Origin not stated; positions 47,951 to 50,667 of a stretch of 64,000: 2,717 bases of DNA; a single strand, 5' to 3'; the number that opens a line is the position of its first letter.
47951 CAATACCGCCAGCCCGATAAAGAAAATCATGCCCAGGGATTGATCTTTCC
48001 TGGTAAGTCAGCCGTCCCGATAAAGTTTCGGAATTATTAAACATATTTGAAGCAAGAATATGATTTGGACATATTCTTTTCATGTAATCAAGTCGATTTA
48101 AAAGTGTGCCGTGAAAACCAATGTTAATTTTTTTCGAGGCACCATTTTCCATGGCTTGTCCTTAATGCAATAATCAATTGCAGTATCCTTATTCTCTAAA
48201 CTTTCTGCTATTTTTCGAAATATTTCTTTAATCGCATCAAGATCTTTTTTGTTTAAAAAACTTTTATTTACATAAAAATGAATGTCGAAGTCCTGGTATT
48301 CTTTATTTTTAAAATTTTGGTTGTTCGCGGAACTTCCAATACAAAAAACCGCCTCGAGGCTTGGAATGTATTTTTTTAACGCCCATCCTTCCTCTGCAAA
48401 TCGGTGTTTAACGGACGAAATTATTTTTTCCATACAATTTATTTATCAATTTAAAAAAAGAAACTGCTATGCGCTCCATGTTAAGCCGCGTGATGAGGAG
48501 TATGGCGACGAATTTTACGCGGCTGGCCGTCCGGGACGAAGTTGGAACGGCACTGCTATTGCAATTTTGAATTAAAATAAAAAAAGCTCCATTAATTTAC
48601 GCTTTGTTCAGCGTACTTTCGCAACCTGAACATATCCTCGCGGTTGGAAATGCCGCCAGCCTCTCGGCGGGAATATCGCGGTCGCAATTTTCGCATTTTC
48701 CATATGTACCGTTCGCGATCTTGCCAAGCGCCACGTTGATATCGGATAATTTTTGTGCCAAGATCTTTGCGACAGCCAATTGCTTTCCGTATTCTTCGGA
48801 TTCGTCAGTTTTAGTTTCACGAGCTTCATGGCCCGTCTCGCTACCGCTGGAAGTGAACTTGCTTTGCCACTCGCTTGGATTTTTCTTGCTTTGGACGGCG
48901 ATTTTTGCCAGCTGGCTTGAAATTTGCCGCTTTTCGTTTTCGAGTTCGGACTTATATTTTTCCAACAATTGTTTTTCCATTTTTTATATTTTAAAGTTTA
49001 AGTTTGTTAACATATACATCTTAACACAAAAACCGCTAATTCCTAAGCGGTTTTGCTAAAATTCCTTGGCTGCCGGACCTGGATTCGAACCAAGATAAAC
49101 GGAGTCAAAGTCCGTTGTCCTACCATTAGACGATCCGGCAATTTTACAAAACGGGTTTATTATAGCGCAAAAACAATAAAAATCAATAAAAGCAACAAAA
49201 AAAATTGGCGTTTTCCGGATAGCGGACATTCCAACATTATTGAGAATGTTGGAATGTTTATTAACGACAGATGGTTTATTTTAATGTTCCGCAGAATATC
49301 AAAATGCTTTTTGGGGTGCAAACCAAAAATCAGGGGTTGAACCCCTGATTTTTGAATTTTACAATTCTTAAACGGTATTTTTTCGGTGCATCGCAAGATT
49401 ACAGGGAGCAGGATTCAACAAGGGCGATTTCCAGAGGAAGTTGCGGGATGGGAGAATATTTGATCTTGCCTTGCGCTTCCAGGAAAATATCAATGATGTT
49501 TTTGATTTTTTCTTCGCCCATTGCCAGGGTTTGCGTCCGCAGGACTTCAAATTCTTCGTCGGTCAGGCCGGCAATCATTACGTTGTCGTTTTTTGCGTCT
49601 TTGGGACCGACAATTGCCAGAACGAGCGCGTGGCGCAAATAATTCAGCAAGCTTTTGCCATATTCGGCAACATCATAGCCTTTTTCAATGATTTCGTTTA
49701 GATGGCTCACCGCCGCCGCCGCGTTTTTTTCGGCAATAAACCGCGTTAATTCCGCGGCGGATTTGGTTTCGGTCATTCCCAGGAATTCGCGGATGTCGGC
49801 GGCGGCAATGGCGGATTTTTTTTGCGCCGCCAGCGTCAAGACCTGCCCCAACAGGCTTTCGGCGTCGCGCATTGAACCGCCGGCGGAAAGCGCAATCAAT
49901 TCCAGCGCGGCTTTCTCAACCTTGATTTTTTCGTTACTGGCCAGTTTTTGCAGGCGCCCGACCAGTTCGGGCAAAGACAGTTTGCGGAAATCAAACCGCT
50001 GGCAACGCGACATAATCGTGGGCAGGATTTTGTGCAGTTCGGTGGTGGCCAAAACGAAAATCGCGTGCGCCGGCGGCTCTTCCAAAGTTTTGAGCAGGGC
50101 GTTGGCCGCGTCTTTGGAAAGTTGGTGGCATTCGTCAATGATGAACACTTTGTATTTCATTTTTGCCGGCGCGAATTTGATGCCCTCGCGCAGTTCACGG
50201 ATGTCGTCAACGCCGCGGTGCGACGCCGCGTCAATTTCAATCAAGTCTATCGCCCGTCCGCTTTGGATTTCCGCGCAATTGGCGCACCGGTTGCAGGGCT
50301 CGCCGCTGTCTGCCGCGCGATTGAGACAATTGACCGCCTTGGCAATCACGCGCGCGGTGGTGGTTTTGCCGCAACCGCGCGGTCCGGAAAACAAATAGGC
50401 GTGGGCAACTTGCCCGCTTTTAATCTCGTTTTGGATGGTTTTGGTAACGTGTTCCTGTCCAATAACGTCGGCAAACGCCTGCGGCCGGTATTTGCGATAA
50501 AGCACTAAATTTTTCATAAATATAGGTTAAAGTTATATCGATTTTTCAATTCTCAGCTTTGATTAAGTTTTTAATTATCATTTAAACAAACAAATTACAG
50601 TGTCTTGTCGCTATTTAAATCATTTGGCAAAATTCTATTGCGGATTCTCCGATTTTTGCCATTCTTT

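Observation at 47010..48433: Solitary approx. 475-aa nucleotidyltransferase-domain gene, apparently split by a homopolymer frameshift, with an unrecognisable 360-aa C-terminal region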

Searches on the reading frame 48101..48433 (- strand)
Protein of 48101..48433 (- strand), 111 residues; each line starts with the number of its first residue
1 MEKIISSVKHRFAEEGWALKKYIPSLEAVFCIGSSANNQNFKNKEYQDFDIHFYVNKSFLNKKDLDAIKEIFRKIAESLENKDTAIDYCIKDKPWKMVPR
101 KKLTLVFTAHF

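Call 64: list_cluster_members(proteins=[P0001, P0006, window:48101-48433:-, P0036, P0002, P0003])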
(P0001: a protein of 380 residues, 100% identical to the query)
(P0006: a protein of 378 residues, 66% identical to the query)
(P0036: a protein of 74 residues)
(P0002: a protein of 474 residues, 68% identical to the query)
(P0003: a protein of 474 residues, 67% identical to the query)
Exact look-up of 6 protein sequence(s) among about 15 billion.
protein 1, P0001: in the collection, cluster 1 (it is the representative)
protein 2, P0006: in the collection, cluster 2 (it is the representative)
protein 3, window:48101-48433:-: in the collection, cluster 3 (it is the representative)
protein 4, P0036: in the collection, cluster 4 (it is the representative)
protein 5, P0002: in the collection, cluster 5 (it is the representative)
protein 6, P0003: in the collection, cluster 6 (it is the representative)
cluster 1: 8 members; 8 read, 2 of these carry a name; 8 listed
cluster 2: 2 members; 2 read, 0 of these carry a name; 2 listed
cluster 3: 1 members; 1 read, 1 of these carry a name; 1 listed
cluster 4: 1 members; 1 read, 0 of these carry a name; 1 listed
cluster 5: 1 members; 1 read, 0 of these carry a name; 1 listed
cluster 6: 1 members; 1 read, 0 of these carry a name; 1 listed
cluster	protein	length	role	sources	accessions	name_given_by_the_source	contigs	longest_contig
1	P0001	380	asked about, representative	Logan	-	-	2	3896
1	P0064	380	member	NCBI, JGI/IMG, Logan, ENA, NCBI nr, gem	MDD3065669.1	MAG: hypothetical protein PHT24_05385 [Endomicrobiaceae bacterium] | hypothetical protein [Endomicrobiaceae bacterium]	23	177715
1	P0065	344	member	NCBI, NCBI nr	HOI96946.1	MAG TPA: hypothetical protein PLA19_00370 [Candidatus Pacearchaeota archaeon] | hypothetical protein [Candidatus Pacearchaeota archaeon]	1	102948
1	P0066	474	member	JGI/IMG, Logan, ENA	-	-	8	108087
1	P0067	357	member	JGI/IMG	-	-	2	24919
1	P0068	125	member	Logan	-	-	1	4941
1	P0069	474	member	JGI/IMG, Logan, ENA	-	-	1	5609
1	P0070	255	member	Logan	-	-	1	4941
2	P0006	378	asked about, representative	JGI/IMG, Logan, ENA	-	-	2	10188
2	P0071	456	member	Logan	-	-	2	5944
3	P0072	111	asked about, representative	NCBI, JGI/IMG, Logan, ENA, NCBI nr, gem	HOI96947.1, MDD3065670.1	MAG TPA: hypothetical protein PLA19_00375 [Candidatus Pacearchaeota archaeon] | hypothetical protein [Endomicrobiaceae bacterium]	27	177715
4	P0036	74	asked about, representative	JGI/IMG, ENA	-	-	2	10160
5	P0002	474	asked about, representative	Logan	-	-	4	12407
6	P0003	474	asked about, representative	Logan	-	-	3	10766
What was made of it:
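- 48098..48433 (-): 5' ORF of 111 aa. Residues 1-102 are authentic (helix, GS motif, DFD, D92); the last 9 residues are out of frame. The same 111-aa product is recorded on 27 contigs (call 64).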

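Call 67: find_encoding_contigs(protein=P0066, flank=10000, max_places=10)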
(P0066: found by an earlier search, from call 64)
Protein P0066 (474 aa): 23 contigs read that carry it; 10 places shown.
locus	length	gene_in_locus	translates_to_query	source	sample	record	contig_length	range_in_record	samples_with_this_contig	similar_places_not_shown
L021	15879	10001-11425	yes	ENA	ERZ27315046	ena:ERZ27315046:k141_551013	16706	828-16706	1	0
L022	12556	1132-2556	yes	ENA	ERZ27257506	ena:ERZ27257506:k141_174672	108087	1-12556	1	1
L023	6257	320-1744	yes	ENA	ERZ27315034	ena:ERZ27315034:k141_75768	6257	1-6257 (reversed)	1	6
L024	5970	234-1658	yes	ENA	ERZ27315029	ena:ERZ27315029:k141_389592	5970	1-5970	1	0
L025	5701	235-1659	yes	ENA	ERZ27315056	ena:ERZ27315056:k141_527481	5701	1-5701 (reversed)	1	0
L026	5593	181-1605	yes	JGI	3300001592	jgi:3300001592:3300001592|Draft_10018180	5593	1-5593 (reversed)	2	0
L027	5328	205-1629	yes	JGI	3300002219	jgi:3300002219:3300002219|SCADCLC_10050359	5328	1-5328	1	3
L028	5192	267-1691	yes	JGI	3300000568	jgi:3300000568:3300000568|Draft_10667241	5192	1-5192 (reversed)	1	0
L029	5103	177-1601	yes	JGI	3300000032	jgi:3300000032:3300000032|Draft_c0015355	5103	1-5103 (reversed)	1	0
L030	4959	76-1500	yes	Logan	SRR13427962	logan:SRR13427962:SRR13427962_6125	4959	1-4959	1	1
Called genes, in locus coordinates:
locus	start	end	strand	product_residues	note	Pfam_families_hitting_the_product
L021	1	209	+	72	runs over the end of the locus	PF07927:HicA_toxin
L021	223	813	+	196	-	PF04073:tRNA_edit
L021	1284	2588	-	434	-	PF07690:MFS_1, PF23262:NFD4_C, PF07690:MFS_1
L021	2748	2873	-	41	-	-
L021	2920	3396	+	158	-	PF07963:N_methyl, PF08334:T2SSG (weak)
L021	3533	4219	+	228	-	PF05552:MS_channel_1st_1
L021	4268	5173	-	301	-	PF00291:PALP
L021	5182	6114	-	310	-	PF00291:PALP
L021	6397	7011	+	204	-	PF04138:GtrA_DPMS_TM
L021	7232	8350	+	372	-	PF03215:Rad17 (faint), PF05496:RuvB_N (weak), PF04851:ResIII (faint), PF13177:DNA_pol3_delta2, PF00004:AAA, PF13401:AAA_22 (faint), PF22608:DNAX_ATPase_lid, PF12169:DNA_pol3_gamma3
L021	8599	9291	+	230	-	-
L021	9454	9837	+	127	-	PF01258:zf-dskA_traR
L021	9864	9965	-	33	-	-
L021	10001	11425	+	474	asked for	-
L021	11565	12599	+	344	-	PF02912:Phe_tRNA-synt_N, PF01409:tRNA-synt_2d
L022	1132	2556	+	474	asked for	-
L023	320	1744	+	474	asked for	-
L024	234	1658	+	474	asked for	-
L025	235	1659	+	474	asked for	-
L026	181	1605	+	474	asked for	-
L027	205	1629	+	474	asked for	-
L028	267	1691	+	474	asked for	-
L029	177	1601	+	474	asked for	-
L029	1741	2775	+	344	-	PF02912:Phe_tRNA-synt_N, PF01409:tRNA-synt_2d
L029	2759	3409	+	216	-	PF03483:B3_4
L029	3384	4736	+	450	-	-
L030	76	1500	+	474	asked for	-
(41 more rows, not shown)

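Call 68: find_encoding_contigs(protein=P0064, flank=10000, max_places=10)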
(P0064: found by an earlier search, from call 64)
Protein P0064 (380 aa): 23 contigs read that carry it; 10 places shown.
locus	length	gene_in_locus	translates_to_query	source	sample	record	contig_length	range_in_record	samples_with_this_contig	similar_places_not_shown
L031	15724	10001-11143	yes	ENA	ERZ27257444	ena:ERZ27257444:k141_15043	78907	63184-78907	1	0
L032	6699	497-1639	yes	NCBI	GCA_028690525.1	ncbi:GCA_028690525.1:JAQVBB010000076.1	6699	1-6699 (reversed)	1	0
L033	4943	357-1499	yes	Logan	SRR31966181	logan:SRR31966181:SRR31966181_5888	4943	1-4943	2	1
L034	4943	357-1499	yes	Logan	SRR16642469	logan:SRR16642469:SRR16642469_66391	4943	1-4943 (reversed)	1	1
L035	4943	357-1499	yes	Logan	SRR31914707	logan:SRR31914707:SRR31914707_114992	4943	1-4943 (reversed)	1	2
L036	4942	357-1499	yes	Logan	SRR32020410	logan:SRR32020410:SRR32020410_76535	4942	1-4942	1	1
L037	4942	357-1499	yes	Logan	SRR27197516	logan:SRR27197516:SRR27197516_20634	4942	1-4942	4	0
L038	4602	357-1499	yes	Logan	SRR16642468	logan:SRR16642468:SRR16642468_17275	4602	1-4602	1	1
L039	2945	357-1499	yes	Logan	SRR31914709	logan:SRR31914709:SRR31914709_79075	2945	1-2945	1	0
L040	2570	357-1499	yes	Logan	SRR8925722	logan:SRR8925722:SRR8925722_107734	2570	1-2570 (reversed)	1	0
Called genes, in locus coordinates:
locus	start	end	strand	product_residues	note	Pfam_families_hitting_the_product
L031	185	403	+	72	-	-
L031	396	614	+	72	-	PF07927:HicA_toxin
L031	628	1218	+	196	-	PF04073:tRNA_edit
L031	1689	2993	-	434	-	PF07690:MFS_1, PF23262:NFD4_C, PF07690:MFS_1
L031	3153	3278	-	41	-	-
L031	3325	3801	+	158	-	PF07963:N_methyl, PF08334:T2SSG (weak)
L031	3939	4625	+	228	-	PF05552:MS_channel_1st_1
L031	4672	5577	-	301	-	PF00291:PALP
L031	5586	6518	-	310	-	PF00291:PALP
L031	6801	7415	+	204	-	PF04138:GtrA_DPMS_TM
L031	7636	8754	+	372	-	PF03215:Rad17 (faint), PF05496:RuvB_N (weak), PF04851:ResIII (faint), PF13177:DNA_pol3_delta2, PF00004:AAA, PF13401:AAA_22 (faint), PF22608:DNAX_ATPase_lid, PF12169:DNA_pol3_gamma3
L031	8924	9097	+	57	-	-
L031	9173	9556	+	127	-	PF01258:zf-dskA_traR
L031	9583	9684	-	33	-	-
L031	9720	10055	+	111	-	-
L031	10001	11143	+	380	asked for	-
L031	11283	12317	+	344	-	PF02912:Phe_tRNA-synt_N, PF01409:tRNA-synt_2d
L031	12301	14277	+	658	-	PF03483:B3_4, PF03484:B5, PF17759:tRNA_synthFbeta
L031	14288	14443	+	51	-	-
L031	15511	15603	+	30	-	-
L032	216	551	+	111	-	-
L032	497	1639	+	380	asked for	-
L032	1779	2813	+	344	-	PF02912:Phe_tRNA-synt_N, PF01409:tRNA-synt_2d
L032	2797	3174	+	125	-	-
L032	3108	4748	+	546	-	PF03483:B3_4, PF03484:B5, PF17759:tRNA_synthFbeta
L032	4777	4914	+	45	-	-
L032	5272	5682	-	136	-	PF12647:RNHCP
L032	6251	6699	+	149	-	?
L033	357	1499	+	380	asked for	-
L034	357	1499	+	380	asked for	-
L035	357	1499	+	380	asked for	-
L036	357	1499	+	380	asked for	-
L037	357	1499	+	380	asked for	-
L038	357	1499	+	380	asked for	-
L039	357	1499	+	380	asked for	-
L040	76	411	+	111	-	-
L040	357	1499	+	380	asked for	-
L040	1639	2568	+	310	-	?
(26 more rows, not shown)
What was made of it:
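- The split allele is frequent (call 68).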

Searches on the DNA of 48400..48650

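Call 60: search_rna_families(source=window, start=48400, end=48650, threshold=evalue, max_evalue=1)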
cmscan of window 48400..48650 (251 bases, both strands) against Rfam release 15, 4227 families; matches with E-value up to 1: 0.
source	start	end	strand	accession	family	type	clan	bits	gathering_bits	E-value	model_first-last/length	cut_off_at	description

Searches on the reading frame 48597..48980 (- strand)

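Call 63: search_protein_families(library=pfam, proteins=[window:48597-48980:-], max_evalue=0.001)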
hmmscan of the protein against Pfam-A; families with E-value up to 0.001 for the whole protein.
window:48597-48980:- (127 aa): 1 family
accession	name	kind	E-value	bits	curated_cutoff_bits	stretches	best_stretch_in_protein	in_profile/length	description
PF01258.23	zf-dskA_traR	-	2.1e-09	37.6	24.9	1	91-122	1-32/36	Prokaryotic dksA/traR C4-type zinc finger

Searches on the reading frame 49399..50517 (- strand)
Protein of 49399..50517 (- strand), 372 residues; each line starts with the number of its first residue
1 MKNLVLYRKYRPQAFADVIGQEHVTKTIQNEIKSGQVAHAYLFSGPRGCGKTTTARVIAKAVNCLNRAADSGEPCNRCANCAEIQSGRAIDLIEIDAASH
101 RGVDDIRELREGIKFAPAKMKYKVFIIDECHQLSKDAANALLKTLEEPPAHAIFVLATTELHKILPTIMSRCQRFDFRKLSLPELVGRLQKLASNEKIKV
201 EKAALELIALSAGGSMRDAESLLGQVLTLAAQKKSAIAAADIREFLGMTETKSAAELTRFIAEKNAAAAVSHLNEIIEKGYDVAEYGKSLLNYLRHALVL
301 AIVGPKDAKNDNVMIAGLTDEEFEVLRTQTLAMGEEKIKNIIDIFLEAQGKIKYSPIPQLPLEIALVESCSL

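Call 63: search_protein_families(library=pfam, proteins=[window:49399-50517:-], max_evalue=0.001)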
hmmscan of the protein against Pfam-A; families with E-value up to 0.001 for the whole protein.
window:49399-50517:- (372 aa): 14 families
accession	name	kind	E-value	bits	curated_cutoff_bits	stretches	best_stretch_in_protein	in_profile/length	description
PF13177.12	DNA_pol3_delta2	-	1.8e-48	165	27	1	20-180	1-160/161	DNA polymerase III, delta subunit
PF00004.35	AAA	-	1.8e-14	54.8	21.2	1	42-176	2-124/131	ATPase family associated with various cellular activities (AAA)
PF12169.13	DNA_pol3_gamma3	-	4.5e-11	43.1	24.4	1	238-370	2-128/143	DNA polymerase III subunits gamma and tau domain III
PF22608.2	DNAX_ATPase_lid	-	5e-11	42.7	27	1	186-229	3-46/49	DNA polymerase III clamp loader subunit, ATPase lid domain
PF05496.18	RuvB_N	-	4.6e-09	36.7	27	1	11-84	2-78/159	Holliday junction DNA helicase RuvB P-loop domain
PF04851.21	ResIII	-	5e-06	26.9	22.5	0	117-146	121-151/164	Type III restriction enzyme, res subunit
PF13401.12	AAA_22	-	7.4e-06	26.8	27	1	41-165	8-130/130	AAA domain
PF03215.21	Rad17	-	1.6e-05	25.3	23.8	1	7-62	10-69/186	Rad17 P-loop domain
PF07728.20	AAA_5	-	3e-05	24.5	22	1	42-148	3-93/139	AAA domain (dynein-related subfamily)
PF13604.12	AAA_30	-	4.6e-05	23.7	27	1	41-155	21-122/191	AAA domain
PF13245.12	AAA_19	-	9.4e-05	23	25.1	1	39-154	12-122/134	AAA domain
PF07724.20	AAA_2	-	0.00023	21.7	27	0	41-147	6-101/166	AAA domain (Cdc48 subfamily)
PF13173.12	AAA_14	-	0.00033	21.1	27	0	40-158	4-98/129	AAA domain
PF13191.12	AAA_16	-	0.00057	20.9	32.6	0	28-148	12-159/167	AAA ATPase domain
